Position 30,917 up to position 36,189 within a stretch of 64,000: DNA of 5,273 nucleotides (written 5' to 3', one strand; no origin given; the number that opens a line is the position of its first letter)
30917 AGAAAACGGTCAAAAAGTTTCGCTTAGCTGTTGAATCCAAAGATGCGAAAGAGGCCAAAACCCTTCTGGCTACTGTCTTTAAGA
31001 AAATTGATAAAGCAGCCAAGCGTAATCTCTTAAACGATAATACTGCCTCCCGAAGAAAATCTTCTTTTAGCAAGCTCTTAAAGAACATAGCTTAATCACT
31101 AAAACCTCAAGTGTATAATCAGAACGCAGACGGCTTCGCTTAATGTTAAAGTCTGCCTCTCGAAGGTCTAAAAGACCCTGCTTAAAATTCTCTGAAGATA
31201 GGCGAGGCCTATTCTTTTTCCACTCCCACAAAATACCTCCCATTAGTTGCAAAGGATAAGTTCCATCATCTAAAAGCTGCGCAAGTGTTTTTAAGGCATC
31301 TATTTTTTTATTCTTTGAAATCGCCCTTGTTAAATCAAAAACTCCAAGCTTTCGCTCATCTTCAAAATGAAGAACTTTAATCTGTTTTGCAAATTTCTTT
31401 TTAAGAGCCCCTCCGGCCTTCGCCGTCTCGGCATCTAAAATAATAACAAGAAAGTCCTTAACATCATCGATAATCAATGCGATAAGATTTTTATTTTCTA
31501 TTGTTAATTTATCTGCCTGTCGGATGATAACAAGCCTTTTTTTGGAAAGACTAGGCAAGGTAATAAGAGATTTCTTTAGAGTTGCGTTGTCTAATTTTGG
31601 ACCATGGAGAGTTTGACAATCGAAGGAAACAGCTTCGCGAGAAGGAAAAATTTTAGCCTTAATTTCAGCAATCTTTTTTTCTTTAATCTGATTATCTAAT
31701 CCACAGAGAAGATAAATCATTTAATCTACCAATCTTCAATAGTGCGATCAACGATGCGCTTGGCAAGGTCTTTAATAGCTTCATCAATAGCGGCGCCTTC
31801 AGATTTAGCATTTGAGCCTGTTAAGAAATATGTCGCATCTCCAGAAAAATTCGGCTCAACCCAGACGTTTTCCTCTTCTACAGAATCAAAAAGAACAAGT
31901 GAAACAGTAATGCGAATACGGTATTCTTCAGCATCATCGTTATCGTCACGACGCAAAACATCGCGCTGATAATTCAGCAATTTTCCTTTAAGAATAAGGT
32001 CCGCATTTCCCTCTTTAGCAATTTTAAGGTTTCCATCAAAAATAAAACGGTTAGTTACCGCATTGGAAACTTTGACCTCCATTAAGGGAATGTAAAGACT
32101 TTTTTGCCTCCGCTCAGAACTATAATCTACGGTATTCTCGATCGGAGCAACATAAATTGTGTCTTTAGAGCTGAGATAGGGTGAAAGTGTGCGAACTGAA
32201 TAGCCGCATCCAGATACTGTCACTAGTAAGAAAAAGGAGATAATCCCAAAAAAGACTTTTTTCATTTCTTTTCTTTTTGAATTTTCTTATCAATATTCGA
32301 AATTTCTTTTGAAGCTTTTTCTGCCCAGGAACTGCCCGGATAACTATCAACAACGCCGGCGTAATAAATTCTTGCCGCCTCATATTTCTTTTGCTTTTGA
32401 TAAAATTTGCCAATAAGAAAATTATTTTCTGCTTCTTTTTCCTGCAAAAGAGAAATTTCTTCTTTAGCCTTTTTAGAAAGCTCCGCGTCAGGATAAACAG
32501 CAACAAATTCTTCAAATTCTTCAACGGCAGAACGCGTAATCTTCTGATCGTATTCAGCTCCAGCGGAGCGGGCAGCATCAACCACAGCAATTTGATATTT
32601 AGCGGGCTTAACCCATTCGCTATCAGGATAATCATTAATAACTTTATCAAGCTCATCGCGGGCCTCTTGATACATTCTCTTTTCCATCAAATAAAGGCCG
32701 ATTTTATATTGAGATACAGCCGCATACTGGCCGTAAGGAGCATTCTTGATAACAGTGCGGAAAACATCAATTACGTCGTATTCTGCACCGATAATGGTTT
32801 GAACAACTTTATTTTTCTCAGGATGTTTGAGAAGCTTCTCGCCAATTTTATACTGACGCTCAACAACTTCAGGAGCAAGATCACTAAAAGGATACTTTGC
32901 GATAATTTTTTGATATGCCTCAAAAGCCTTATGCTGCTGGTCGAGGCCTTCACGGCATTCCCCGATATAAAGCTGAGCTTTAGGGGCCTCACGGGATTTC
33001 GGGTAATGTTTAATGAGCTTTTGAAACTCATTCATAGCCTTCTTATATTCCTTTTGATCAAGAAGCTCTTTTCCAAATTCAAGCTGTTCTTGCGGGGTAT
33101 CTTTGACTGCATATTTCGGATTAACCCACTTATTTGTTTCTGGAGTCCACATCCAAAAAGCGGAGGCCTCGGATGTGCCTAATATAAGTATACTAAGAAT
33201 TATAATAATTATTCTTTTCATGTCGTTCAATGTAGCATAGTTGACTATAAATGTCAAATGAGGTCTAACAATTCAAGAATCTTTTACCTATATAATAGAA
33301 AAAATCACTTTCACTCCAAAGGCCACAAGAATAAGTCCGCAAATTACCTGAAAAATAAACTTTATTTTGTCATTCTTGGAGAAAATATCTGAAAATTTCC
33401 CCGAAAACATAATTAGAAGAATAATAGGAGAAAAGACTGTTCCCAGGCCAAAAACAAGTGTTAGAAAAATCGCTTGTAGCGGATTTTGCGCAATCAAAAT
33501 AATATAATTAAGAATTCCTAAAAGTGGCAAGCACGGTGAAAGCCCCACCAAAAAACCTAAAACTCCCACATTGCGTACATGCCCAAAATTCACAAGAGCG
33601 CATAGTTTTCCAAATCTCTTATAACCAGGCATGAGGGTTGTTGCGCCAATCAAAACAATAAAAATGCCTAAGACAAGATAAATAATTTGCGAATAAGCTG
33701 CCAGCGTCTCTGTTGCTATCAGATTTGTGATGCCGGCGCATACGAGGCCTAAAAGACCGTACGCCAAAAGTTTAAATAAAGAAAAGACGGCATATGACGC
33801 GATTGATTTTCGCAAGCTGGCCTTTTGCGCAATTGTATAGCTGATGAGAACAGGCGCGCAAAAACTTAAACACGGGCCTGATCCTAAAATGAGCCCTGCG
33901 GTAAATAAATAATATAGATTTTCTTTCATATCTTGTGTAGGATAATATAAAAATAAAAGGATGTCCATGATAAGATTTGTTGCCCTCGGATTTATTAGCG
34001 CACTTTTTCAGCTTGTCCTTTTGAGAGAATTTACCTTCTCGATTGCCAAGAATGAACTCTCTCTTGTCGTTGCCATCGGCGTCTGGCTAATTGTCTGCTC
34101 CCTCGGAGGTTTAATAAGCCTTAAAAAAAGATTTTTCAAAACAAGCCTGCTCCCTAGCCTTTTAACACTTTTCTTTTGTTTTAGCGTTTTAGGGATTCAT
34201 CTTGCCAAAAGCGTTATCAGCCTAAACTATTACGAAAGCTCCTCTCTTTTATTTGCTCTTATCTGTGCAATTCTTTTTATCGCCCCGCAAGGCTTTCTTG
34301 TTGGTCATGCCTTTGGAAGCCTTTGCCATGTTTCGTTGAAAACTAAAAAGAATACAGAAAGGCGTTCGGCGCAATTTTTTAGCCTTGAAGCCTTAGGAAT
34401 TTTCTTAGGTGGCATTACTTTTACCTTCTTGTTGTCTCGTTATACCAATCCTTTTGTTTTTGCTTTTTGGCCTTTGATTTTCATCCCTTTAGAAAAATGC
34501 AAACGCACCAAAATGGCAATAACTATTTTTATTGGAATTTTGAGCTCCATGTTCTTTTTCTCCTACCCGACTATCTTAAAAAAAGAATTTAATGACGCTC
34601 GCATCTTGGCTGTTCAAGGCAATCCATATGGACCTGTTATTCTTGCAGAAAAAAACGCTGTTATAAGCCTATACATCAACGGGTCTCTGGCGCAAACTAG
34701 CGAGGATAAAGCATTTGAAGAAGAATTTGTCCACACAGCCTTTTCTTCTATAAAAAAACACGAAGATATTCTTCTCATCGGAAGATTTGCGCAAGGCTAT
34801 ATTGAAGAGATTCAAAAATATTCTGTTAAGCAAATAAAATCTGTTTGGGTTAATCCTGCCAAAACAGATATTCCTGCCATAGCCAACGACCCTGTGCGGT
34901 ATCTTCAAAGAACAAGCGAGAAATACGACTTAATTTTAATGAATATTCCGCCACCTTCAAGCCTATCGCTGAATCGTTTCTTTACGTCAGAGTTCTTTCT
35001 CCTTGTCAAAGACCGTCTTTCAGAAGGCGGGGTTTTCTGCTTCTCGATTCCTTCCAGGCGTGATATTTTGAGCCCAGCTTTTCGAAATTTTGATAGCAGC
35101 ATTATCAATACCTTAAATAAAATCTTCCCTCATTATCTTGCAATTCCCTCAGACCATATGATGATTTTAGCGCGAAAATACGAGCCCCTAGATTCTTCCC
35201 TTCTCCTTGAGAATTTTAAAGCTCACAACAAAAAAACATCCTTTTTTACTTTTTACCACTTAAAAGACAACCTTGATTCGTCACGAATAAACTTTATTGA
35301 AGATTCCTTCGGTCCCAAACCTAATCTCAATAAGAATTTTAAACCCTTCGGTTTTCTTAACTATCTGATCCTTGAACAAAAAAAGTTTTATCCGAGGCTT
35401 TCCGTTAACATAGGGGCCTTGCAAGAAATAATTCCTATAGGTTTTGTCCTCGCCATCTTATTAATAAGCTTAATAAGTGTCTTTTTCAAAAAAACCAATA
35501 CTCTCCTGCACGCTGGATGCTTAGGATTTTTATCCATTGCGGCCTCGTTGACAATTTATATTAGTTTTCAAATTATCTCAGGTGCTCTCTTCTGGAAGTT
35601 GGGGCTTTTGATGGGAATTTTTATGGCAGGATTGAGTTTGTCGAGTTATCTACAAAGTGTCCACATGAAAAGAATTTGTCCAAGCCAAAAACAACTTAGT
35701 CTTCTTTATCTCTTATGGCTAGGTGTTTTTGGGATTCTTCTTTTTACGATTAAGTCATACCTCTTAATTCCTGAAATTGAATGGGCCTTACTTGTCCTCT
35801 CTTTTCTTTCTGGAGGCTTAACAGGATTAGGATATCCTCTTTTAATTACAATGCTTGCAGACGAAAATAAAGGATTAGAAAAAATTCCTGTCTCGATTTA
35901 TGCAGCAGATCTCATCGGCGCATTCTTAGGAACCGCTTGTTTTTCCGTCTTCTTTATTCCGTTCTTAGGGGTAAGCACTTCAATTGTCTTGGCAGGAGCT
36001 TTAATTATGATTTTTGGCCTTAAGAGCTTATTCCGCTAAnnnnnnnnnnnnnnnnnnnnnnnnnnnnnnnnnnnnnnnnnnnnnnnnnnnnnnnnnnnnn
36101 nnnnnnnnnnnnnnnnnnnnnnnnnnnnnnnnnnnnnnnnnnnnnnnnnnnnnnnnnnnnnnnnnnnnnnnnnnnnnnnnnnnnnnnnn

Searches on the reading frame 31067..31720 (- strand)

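Call 67: search_protein_families(library=pfam, proteins=[window:31067-31720:-], max_evalue=0.00001)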
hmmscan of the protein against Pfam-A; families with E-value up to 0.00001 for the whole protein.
window:31067-31720:- (217 aa): 1 family
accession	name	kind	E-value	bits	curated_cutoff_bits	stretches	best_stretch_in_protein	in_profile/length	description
PF21694.2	DNA_pol3_delta_C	-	2.6e-08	34.3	27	0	127-163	4-40/121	DNA polymerase III delta subunit, C-terminal domain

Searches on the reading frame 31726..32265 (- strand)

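Call 67: search_protein_families(library=pfam, proteins=[window:31726-32265:-], max_evalue=0.00001)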
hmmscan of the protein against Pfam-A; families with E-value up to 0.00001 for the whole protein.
window:31726-32265:- (179 aa): 1 family
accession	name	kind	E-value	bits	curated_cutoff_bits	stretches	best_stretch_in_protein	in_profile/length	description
PF04390.17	LptE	-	1.2e-12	48.9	23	1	36-175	3-118/118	Lipopolysaccharide-assembly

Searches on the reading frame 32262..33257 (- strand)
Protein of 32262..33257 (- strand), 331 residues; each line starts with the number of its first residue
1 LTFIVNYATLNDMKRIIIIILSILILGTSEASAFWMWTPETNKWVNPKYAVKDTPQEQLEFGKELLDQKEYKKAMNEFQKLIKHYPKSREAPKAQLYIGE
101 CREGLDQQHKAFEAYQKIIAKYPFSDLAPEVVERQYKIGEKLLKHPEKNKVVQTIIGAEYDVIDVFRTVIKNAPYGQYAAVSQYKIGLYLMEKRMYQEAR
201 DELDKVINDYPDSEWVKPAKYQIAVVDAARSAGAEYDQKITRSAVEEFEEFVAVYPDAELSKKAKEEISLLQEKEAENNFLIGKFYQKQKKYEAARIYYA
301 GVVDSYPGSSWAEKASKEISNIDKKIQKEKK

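Call 67: search_protein_families(library=pfam, proteins=[window:32262-33257:-], max_evalue=0.00001)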
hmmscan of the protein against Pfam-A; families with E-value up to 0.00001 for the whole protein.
window:32262-33257:- (331 aa): 6 families
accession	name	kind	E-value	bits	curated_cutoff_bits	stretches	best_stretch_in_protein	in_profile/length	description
PF13174.12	TPR_6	-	5.1e-25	86.8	26.3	0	94-125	2-33/33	Tetratricopeptide repeat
PF13525.12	YfiO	-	1.7e-22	80.6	25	1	172-327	34-192/203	Outer membrane lipoprotein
PF13428.12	TPR_14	-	3.9e-12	46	23.5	0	56-91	2-37/44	Tetratricopeptide repeat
PF07719.23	TPR_2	-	8e-12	44.7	27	0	62-87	8-33/34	Tetratricopeptide repeat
PF13432.12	TPR_16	-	3.5e-09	37.4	32.7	0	59-125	1-64/65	Tetratricopeptide repeat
PF13512.12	TPR_18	-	1.6e-06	28.8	21.9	0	66-95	113-142/145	Tetratricopeptide repeat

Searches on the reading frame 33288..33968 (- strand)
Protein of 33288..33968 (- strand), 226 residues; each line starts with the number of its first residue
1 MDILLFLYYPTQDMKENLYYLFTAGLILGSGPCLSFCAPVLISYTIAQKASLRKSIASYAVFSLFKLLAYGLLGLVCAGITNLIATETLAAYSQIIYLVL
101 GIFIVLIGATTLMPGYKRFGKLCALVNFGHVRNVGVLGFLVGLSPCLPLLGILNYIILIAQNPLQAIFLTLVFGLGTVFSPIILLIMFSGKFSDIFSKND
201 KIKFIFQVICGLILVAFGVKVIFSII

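Call 67: search_protein_families(library=pfam, proteins=[window:33288-33968:-], max_evalue=0.00001)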
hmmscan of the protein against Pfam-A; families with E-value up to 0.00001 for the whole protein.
window:33288-33968:- (226 aa): 1 family
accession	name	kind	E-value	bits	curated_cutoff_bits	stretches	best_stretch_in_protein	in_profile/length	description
PF13386.12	DsbD_2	-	6.9e-19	69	24.9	1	21-219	2-198/199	Cytochrome C biogenesis protein transmembrane region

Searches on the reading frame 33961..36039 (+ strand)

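Call 67: search_protein_families(library=pfam, proteins=[window:33961-36039:+], max_evalue=0.00001)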
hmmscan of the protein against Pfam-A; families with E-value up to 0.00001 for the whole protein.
window:33961-36039:+ (692 aa): 1 family
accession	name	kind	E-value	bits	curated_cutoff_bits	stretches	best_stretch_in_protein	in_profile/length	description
PF01564.23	Spermine_synth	-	1.5e-08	34.8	22.9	0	307-361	77-130/186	Spermine/spermidine synthase domain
